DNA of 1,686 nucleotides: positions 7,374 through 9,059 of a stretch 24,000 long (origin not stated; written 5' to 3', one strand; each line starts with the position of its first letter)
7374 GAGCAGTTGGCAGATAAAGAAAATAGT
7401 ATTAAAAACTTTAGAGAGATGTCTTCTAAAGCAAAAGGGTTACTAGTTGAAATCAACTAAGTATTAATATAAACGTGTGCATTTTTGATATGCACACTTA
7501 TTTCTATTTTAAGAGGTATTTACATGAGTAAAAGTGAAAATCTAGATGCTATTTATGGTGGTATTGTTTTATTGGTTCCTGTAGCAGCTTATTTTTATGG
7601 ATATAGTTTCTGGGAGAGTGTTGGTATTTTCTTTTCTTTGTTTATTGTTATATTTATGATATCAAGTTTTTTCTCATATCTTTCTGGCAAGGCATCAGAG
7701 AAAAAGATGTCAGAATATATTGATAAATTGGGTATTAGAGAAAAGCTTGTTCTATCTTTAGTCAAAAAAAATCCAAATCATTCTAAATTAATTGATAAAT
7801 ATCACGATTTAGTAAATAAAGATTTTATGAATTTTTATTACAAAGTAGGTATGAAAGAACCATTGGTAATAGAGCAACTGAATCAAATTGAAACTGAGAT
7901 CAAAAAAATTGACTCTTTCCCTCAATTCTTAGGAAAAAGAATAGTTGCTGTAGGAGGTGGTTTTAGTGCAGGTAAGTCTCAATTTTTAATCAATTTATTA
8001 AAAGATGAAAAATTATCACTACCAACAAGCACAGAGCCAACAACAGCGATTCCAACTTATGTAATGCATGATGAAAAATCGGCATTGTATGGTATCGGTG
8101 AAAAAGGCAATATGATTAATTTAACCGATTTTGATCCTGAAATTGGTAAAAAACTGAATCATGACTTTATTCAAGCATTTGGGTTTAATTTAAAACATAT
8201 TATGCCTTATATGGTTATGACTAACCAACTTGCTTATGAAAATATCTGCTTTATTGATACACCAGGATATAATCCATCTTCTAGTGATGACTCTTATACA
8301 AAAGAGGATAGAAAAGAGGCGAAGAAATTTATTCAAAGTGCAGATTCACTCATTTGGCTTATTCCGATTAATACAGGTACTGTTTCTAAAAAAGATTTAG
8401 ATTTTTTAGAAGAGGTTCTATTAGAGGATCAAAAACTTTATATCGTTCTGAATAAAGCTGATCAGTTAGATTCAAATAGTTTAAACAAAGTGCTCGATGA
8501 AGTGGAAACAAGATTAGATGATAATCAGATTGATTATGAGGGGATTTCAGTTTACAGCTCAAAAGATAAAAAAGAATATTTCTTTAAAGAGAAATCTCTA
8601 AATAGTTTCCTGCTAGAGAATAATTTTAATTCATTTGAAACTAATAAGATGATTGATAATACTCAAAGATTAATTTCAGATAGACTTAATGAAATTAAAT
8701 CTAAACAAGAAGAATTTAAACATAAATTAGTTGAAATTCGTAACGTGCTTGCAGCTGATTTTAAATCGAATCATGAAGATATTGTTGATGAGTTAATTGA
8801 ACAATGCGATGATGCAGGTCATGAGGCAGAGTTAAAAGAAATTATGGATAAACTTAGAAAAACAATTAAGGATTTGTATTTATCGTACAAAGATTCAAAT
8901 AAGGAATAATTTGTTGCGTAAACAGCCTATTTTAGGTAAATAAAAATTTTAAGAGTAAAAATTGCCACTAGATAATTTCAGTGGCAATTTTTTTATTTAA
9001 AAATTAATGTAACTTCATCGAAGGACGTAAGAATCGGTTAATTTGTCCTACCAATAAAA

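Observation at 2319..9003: WYL-regulated operon of three tandem dynamin-like GTPases in an AT-rich insertion between ygfZ and ndh: candidate undescribed defence or membrane-remodelling system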

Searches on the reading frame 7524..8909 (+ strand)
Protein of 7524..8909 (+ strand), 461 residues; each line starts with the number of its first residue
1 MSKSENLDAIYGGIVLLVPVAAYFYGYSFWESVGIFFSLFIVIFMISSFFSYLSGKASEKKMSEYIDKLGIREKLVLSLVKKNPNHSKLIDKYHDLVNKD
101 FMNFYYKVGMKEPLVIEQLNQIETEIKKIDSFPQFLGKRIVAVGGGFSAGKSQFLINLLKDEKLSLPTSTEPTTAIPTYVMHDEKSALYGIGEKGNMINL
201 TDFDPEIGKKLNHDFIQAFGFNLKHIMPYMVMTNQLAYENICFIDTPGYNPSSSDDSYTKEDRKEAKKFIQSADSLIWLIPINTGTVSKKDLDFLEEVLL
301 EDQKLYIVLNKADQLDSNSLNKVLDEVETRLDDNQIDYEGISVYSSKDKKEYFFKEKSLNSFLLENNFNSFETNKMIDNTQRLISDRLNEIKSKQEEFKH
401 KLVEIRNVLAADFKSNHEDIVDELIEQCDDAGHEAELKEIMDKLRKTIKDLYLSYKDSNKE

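Call 3: search_protein_families(library=pfam, proteins=[window:7524-8909:+], max_evalue=0.1)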
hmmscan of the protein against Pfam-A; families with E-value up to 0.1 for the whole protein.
window:7524-8909:+ (461 aa): 4 families
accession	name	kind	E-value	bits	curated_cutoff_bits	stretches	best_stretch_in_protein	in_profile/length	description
PF00350.29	Dynamin_N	-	7.9e-15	55.7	27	1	141-311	1-166/168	Dynamin family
PF01926.29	MMR_HSR1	-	2.5e-06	28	21.9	1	141-311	2-113/113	50S ribosome-binding GTPase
PF00009.33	GTP_EFTU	-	0.0001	22.4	26.5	1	239-364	69-151/188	Elongation factor Tu GTP binding domain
PF03193.22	RsgA_GTPase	-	0.02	15.1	30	0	261-330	11-78/174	RsgA GTPase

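Call 4: search_protein_families(library=padloc, proteins=[window:7524-8909:+], max_evalue=0.1)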
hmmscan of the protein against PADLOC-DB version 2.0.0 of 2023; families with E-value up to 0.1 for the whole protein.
window:7524-8909:+ (461 aa): 1 family
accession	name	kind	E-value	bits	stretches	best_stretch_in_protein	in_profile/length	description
PDLC03841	LeoBC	-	2e-07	28.5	1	237-332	120-211/601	-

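Call 5: search_protein_families(library=ncbifam, proteins=[window:7524-8909:+], max_evalue=0.1)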
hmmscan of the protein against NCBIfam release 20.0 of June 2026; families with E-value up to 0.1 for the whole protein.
window:7524-8909:+ (461 aa): 5 families
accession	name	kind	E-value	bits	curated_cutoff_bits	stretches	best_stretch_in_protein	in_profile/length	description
TIGR03598.1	GTPase_YsxC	equivalog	2.4e-10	40.4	124.45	1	239-351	64-177/186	ribosome biogenesis GTP-binding protein YihA/YsxC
NF000908.1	PRK00089.1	equivalog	3.3e-10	39.7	237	1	240-385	52-188/291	GTPase Era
TIGR03594.1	GTPase_EngA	equivalog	1.3e-07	31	306.7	1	237-319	46-125/432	ribosome biogenesis GTPase Der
NF049994.1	slr1306_fam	domain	0.00063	18.4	490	1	260-334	154-225/470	slr1306 family protein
NF038071.1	lat_flg_LafA_2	exception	0.016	14.6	365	1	118-194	115-190/284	lateral flagellin LafA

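Call 26: search_solved_structures(query=window:7524-8909:+, max_evalue=1)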
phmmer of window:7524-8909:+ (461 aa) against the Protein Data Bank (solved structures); distinct sequences matched with E-value up to 1: 20.
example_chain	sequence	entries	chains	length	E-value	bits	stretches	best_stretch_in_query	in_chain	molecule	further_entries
9rc1_A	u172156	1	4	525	6.7e-07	32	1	134-324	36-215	EH domain-containing protein 2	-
9rbu_A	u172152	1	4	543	7.2e-07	31.9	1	134-324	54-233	EH domain-containing protein 2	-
2qpt_A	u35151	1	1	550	7.4e-07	31.9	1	134-324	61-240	EH DOMAIN-CONTAINING PROTEIN-2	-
4cid_A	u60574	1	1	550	7.4e-07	31.9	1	134-324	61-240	EH DOMAIN-CONTAINING PROTEIN 2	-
7sox_A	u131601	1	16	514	3.8e-05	26.2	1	134-324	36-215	EH domain-containing protein 4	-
5mtv_A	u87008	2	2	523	4e-05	26.2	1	134-324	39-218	EH domain-containing protein 4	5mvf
5dn8_A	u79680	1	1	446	0.0046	19.4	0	239-331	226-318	GTPase Der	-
4p4u_A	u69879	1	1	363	0.0073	18.7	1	194-450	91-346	Interferon-induced GTP-binding protein Mx1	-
8esq_s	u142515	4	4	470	0.02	17.2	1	239-324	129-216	GTPase grn1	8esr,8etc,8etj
4p4s_B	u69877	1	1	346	0.077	15.3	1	194-330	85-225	Interferon-induced GTP-binding protein Mx1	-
4p4t_A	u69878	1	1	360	0.099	15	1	194-329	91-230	Interferon-induced GTP-binding protein Mx1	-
4p4s_A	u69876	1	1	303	0.14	14.5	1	206-329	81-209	Interferon-induced GTP-binding protein Mx1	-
2zdi_A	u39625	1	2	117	0.15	14.4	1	303-372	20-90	Prefoldin subunit beta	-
3r9w_A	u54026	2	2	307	0.15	14.4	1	240-328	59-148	GTPase Era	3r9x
3iev_A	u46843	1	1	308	0.15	14.4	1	240-328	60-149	GTP-binding protein era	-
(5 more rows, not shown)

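Call 56: search_solved_structures(query=A5, max_evalue=0.01)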
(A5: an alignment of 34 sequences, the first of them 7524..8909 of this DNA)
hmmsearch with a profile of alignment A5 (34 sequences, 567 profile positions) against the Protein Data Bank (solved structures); distinct sequences matched with E-value up to 0.01: 13.
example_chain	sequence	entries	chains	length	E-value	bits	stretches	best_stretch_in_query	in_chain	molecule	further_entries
5owv_C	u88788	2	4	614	2.2e-09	39.9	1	127-484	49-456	GTP-binding protein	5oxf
9rc1_A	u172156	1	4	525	3e-05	26.2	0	140-192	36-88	EH domain-containing protein 2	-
9rbu_A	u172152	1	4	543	3.3e-05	26.1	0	140-192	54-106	EH domain-containing protein 2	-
4cid_A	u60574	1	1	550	3.5e-05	26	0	140-192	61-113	EH DOMAIN-CONTAINING PROTEIN 2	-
2qpt_A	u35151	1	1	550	3.5e-05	26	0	140-192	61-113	EH DOMAIN-CONTAINING PROTEIN-2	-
9jkp_B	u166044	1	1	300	3.7e-05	25.9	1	243-340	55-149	GTPase Era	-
8qua_A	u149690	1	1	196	4.6e-05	25.6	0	243-353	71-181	Probable GTP-binding protein EngB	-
1sul_A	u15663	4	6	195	5.9e-05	25.3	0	243-336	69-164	GTP-binding protein YsxC | Probable GTP-binding protein EngB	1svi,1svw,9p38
5ucv_A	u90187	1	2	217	7.6e-05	24.9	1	247-370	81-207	Probable GTP-binding protein EngB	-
3iev_A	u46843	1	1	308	0.00011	24.4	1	243-319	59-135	GTP-binding protein era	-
3r9w_A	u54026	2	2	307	0.00011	24.4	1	243-319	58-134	GTPase Era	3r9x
3j8g_X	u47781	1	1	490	0.00091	21.3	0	271-336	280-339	GTPase Der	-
7c1o_A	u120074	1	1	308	0.0035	19.4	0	243-319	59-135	GTPase Era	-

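Call 58: find_homologous_proteins(query=window:7524-8909:+)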
Query window:7524-8909:+ (461 aa): 1337 proteins with E <= 0.001 among 8000 candidates; the best 120 are listed.
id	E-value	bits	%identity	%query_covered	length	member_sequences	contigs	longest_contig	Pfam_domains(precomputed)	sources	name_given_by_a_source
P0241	4.5e-285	964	94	100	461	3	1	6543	PF01926.30,PF00350.30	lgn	-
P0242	8.8e-163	561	56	98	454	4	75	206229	PF01926.30,PF00350.30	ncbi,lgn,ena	-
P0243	2.3e-98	348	45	83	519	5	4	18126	PF01926.30,PF00350.30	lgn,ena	-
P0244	8.1e-96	340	42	87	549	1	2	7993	PF01926.30,PF00350.30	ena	-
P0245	5.3e-95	337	42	87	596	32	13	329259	PF01926.30,PF00350.30,PF24161.2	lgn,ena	-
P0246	6.4e-95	337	42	85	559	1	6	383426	PF01926.30,PF00350.30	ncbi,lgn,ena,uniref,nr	ncbi:dynamin family protein [Haemophilus haemolyticus]|uniref:dynamin family protein n=1 Tax=Haemoph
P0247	8.0e-95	337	42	87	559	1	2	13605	PF01926.30,PF00350.30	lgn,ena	-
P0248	8.2e-95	337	42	85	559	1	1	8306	PF01926.30,PF00350.30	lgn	-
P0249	1.6e-94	336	42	85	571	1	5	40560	PF01926.30,PF00350.30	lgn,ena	-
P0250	7.8e-94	333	42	87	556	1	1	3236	PF01926.30,PF00350.30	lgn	-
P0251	1.1e-93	333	42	87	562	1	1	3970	PF01926.30,PF00350.30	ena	-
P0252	1.2e-93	333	42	87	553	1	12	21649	PF01926.30,PF00350.30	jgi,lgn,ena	jgi:hypothetical protein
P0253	1.2e-93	333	42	87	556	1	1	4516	PF01926.30,PF00350.30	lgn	-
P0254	1.2e-93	333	42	87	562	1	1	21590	PF01926.30,PF00350.30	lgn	-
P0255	1.4e-93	333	42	85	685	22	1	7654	PF01926.30,PF25450.2,PF00350.30,PF28231.1,PF06005.19,PF08614.17,PF02183.24,PF17675.7,PF25078.2,PF19220.7,PF24161.2,PF24319.3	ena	-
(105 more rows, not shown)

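Call 62: find_encoding_contigs(protein=P0242, flank=10000, max_places=4)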
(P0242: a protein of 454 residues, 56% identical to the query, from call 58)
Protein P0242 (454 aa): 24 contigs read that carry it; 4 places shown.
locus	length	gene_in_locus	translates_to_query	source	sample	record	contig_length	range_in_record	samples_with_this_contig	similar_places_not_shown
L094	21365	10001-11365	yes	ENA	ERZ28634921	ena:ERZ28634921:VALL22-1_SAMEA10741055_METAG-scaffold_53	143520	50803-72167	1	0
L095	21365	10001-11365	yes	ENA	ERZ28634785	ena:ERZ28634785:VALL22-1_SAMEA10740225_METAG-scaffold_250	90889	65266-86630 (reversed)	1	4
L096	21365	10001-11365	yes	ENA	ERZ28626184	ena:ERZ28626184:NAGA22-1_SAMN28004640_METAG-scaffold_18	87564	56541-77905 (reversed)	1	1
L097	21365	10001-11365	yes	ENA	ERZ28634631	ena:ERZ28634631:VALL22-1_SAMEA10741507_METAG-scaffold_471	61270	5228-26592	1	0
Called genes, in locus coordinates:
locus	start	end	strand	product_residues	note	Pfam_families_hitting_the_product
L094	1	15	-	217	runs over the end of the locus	PF14537:Cytochrom_c3_2 (faint), PF14522:Cytochrome_C7 (faint), PF22113:Mtrc-MtrF_II-IV_dom (faint), PF09699:Paired_CXXCH_1 (faint), PF22678:Cytochrom_c_NrfB-like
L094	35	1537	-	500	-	PF02335:Cytochrom_C552, PF14522:Cytochrome_C7 (faint)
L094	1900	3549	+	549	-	PF02776:TPP_enzyme_N, PF00205:TPP_enzyme_M, PF02775:TPP_enzyme_C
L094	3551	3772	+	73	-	PF13710:ACT_5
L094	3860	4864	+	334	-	PF02606:LpxK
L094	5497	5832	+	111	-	-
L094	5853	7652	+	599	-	PF00350:Dynamin_N, PF01926:MMR_HSR1 (faint)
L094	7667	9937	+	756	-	PF00350:Dynamin_N, PF01926:MMR_HSR1 (faint)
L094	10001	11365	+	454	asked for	PF01926:MMR_HSR1 (faint), PF00350:Dynamin_N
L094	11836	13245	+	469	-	PF00330:Aconitase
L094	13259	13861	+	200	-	PF00694:Aconitase_C, PF27512:LeuD, PF27434:LeuD_C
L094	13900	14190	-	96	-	-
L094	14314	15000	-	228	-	PF06941:NT5C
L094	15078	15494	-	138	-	-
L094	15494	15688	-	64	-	PF09397:FtsK_gamma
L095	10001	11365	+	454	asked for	PF01926:MMR_HSR1 (faint), PF00350:Dynamin_N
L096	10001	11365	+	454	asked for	PF01926:MMR_HSR1 (faint), PF00350:Dynamin_N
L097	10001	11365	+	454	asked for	PF01926:MMR_HSR1 (faint), PF00350:Dynamin_N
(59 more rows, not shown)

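Call 70: predict_structure(alignment_id=A7)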
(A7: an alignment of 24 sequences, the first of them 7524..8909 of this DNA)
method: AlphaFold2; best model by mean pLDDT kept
length: 461 residues; sequences in the alignment: 24
mean_pLDDT: 75.0   pTM: 0.69
mean pLDDT of the five models: 75.0, 74.8, 73.3, 68.9, 68.7
residues with pLDDT >= 90: 84; 70-90: 216; 50-70: 130; < 50: 31
segments of 3 or more residues with pLDDT < 50: 1-8, 17-19, 51-53, 251-257, 459-461
pLDDT, mean of each block of 10 residues (from residue 1): 44 50 56 60 54 51 64 76 70 85 75 71 78 82 85 87 68 71 89 81 78 68 78 90 82 50 84 92 82 90 93 88 92 94 92 94 91 62 65 72 72 64 68 74 80 64 34
secondary structure, 60 per line:
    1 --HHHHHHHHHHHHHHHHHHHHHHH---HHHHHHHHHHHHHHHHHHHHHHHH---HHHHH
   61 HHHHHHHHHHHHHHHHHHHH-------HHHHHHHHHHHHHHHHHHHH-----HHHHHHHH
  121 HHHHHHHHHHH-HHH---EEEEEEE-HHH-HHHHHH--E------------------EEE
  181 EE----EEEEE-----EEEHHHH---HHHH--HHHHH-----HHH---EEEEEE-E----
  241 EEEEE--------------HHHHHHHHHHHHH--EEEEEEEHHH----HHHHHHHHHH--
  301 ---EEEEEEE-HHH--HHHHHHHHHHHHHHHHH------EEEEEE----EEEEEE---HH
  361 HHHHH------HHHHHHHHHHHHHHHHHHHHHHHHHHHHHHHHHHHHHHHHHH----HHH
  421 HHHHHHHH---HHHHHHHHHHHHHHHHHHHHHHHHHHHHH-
elements in order: H3-25 H29-52 H56-80 H88-107 H113-131 E139-145 H151-156 E178-182 E187-191 E197-199 H200-203 H207-210 H213-217 E229-234 E241-245 H260-272 E275-281 H289-298 E304-310 H317-333 E340-345 E350-355 H359-365 H372-413 H418-428 H432-460

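Call 73: fold_search(model_id=the predicted structure, library=pdb)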
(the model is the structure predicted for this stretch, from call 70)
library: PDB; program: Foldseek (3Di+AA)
matches with E <= 10: 1294; with E <= 0.001: 317
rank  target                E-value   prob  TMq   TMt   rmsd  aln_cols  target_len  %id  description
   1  6jfm_B                3.2e-11  1.00  0.33  0.36  15.0       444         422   14  Mitofusin2 (MFN2)_T111D (released 2019-11-13)
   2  5yew_A                1.0e-10  1.00  0.35  0.41  15.0       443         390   14  Structural basis for GTP hydrolysis and conformational change of mitofusin 1 in mediating mitochondrial fusion (released 2018-01-31)
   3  5go4                  1.1e-10  1.00  0.36  0.39  12.7       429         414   12  Truncated mitofusin-1, nucleotide-free (released 2017-01-25)
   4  5yew_C                1.1e-10  1.00  0.32  0.38  16.0       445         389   14  Structural basis for GTP hydrolysis and conformational change of mitofusin 1 in mediating mitochondrial fusion (released 2018-01-31)
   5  6jfl_D                1.2e-10  1.00  0.35  0.38  13.6       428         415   16  Nucleotide-free Mitofusin2 (MFN2) (released 2019-11-13)
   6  6j72                  1.4e-10  1.00  0.37  0.31  20.7       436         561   16  Crystal structure of IniA from Mycobacterium smegmatis with GTP bound (released 2019-09-11)
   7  2j69_A                1.5e-10  1.00  0.38  0.27  22.9       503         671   14  Bacterial dynamin-like protein BDLP (released 2006-12-04)
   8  6jfm_A                1.6e-10  1.00  0.35  0.37  14.9       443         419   15  Mitofusin2 (MFN2)_T111D (released 2019-11-13)
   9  6jfk                  2.0e-10  1.00  0.34  0.36  14.1       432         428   13  GDP bound Mitofusin2 (MFN2) (released 2019-11-13)
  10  5yew_B                2.2e-10  1.00  0.32  0.38  12.1       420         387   14  Structural basis for GTP hydrolysis and conformational change of mitofusin 1 in mediating mitochondrial fusion (released 2018-01-31)
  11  4cid                  2.7e-10  1.00  0.32  0.30  13.8       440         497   17  Structural insights into the N-terminus of the EHD2 ATPase (released 2014-02-19)
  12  5gnt                  3.2e-10  1.00  0.34  0.41  11.9       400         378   13  BDLP-like folding of Mitofusin 1 (released 2016-11-23)
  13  5gnr                  3.4e-10  1.00  0.35  0.40  11.8       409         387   13  the structure of mini-MFN1 K88A in complex with GDP (released 2016-11-23)
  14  5gns                  3.6e-10  1.00  0.34  0.41  12.3       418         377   13  Structures of human Mitofusin 1 provide insight into mitochondrial tethering (released 2016-12-07)
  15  5gom_A                4.4e-10  1.00  0.37  0.41  12.4       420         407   13  Truncated mitofusin-1, transition-like state (released 2017-02-01)
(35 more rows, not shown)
